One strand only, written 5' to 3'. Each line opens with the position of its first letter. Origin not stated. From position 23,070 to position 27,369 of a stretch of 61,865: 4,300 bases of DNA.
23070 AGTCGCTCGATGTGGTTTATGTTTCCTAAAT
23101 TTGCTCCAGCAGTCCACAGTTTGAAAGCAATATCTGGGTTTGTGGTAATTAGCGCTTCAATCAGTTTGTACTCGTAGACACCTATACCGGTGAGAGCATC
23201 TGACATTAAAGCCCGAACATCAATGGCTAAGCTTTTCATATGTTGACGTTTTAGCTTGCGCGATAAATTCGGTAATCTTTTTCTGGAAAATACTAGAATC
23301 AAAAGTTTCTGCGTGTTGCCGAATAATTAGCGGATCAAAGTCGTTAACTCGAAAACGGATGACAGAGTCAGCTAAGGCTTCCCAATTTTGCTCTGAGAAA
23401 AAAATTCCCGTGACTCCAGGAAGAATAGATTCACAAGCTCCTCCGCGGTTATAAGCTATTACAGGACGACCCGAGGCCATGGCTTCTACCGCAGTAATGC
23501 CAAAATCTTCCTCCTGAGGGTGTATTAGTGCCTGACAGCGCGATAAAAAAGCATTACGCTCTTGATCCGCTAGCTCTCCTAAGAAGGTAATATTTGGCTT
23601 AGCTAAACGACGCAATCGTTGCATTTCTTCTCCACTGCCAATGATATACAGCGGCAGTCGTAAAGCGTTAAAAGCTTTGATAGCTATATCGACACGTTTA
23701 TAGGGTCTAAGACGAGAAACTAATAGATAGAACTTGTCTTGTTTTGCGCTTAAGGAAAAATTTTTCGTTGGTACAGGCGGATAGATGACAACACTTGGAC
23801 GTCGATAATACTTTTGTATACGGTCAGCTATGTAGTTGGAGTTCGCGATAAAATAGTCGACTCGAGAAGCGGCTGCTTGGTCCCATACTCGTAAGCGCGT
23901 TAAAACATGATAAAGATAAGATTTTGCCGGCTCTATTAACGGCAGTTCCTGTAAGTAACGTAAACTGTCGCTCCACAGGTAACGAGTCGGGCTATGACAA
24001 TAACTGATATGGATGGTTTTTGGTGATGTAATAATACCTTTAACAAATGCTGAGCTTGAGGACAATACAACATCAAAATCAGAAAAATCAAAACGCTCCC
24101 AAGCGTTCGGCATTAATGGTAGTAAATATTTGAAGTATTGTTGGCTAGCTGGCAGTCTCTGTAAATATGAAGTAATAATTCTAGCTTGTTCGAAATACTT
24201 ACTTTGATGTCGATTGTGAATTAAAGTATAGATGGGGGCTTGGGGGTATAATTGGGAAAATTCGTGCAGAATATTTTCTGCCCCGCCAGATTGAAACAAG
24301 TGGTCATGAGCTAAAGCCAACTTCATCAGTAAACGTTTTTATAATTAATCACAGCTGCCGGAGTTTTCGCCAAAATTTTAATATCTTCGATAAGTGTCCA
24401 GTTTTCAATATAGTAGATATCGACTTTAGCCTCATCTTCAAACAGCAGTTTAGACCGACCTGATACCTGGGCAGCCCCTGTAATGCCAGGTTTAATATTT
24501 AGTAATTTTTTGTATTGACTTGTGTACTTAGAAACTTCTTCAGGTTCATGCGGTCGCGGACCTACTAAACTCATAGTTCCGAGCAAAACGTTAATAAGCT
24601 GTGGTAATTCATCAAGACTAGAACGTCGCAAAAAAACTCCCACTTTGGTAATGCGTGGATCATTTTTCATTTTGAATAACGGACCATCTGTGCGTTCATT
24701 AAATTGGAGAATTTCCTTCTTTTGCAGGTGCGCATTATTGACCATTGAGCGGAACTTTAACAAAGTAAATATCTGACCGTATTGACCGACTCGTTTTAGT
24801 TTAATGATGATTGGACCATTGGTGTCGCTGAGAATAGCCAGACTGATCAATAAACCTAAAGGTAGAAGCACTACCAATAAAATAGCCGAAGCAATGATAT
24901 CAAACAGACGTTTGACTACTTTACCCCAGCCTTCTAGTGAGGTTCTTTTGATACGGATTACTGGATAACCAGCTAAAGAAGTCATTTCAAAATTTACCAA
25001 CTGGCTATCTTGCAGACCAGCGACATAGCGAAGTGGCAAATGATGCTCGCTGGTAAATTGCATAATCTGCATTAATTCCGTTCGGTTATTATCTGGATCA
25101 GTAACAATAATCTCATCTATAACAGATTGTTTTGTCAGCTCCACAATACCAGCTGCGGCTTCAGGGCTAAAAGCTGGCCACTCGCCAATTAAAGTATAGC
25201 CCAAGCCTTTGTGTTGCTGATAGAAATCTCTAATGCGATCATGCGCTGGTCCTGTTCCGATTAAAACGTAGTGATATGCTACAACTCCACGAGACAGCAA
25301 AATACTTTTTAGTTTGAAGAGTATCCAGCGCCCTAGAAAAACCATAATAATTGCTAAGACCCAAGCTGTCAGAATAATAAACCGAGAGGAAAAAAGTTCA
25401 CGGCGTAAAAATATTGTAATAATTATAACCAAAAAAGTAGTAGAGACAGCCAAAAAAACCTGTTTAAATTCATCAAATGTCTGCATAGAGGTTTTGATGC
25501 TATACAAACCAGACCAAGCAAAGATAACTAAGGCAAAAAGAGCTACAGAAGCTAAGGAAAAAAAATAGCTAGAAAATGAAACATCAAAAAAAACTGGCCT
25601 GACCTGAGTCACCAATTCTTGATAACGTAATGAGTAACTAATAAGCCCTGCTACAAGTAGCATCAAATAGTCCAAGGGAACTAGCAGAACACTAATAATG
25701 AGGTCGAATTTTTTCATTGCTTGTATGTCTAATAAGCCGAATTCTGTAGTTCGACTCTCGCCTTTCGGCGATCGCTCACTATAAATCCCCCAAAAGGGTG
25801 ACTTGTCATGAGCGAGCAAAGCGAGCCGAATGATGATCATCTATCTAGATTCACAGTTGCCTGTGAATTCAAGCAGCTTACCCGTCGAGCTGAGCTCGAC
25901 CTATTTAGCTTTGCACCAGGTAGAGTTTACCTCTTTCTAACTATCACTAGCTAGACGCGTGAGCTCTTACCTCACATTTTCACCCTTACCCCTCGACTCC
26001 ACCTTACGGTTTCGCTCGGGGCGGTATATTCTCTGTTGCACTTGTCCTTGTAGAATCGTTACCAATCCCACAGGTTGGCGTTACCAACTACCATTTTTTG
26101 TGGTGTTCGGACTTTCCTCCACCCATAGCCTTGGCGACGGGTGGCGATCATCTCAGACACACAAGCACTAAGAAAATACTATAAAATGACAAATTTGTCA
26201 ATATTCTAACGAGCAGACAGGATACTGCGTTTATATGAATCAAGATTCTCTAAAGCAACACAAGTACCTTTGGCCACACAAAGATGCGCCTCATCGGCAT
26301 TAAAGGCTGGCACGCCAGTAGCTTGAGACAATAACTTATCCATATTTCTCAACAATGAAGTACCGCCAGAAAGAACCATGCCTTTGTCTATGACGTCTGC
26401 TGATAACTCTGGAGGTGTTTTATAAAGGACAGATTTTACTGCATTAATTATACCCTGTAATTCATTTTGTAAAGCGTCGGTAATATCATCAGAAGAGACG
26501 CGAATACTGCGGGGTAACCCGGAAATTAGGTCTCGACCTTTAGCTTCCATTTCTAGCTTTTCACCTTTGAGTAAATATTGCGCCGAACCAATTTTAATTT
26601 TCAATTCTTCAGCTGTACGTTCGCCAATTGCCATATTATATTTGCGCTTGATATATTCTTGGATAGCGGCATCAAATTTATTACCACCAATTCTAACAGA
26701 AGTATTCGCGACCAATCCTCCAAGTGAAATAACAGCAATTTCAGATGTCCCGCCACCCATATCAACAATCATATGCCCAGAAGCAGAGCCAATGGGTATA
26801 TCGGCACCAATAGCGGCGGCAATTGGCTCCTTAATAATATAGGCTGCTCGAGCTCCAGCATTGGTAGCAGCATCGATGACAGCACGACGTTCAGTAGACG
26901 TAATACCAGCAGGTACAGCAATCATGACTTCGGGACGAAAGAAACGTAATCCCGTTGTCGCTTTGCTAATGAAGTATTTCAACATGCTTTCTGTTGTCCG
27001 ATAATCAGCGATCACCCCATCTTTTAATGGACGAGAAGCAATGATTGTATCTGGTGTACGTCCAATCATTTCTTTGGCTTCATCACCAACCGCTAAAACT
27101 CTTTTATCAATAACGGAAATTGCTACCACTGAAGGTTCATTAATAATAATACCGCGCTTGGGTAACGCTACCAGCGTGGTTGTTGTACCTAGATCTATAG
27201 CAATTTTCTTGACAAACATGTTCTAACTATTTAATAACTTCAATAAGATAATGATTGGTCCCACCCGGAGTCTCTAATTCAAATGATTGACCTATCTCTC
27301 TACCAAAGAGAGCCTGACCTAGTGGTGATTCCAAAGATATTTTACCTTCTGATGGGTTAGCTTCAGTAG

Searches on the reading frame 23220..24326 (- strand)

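Call 95: search_protein_families(library=pfam, proteins=[window:23220-24326:-], max_evalue=0.00001)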
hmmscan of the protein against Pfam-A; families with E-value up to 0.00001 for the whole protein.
window:23220-24326:- (368 aa): 3 families
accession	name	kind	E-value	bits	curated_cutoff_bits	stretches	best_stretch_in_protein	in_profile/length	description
PF00534.26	Glycos_transf_1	-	1.2e-28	100.3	26.4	1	191-325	9-155/172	Glycosyl transferases group 1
PF13692.12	Glyco_trans_1_4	-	1.6e-24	87.2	27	1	201-324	5-138/142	Glycosyl transferases group 1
PF13439.12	Glyco_transf_4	-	4.7e-10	40.2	28.5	1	14-188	2-169/170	Glycosyltransferase Family 4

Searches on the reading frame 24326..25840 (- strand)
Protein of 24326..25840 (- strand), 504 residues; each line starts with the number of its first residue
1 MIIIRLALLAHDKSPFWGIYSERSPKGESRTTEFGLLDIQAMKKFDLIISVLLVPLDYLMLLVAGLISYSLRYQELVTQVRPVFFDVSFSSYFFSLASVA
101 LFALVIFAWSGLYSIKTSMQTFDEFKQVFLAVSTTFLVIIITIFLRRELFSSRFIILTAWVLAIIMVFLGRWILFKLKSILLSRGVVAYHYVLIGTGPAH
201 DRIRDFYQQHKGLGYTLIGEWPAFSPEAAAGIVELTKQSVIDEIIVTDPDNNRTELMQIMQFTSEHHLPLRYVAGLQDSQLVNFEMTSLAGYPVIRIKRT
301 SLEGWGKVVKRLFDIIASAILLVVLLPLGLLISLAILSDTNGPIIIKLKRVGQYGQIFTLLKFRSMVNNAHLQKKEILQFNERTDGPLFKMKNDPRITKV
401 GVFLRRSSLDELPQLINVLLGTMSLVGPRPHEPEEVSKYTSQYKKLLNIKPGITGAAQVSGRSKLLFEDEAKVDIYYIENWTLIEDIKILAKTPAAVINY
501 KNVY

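Call 95: search_protein_families(library=pfam, proteins=[window:24326-25840:-], max_evalue=0.00001)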
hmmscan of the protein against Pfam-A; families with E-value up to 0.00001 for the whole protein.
window:24326-25840:- (504 aa): 1 family
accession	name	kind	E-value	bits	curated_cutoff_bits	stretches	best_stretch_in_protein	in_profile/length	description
PF02397.22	Bac_transf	-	5.9e-63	212.1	27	1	310-498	1-178/179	Bacterial sugar transferase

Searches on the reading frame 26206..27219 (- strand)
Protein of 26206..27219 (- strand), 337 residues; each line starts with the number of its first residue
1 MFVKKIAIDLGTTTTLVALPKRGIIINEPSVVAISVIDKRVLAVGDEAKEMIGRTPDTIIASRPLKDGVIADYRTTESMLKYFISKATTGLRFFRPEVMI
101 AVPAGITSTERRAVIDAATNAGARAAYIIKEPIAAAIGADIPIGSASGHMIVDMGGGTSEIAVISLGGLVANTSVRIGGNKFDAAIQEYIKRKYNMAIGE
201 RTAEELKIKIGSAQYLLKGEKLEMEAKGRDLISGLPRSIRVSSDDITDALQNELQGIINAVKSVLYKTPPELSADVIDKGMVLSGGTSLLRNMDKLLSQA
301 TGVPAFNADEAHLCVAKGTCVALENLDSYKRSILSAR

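Call 95: search_protein_families(library=pfam, proteins=[window:26206-27219:-], max_evalue=0.00001)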
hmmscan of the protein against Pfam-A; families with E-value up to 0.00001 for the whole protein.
window:26206-27219:- (337 aa): 4 families
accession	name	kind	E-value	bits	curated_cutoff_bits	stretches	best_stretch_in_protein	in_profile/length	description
PF06723.19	MreB_Mbl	-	4.7e-130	433.6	27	1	4-330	2-326/327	MreB/Mbl protein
PF00012.26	HSP70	-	1.2e-14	53.9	20.6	1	97-321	135-370/599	Hsp70 protein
PF14450.12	FtsA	-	3.5e-12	47.2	31.8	1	151-305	2-107/127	Cell division protein FtsA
PF00022.25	Actin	-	4.4e-08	32.6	27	0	42-193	46-190/410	Actin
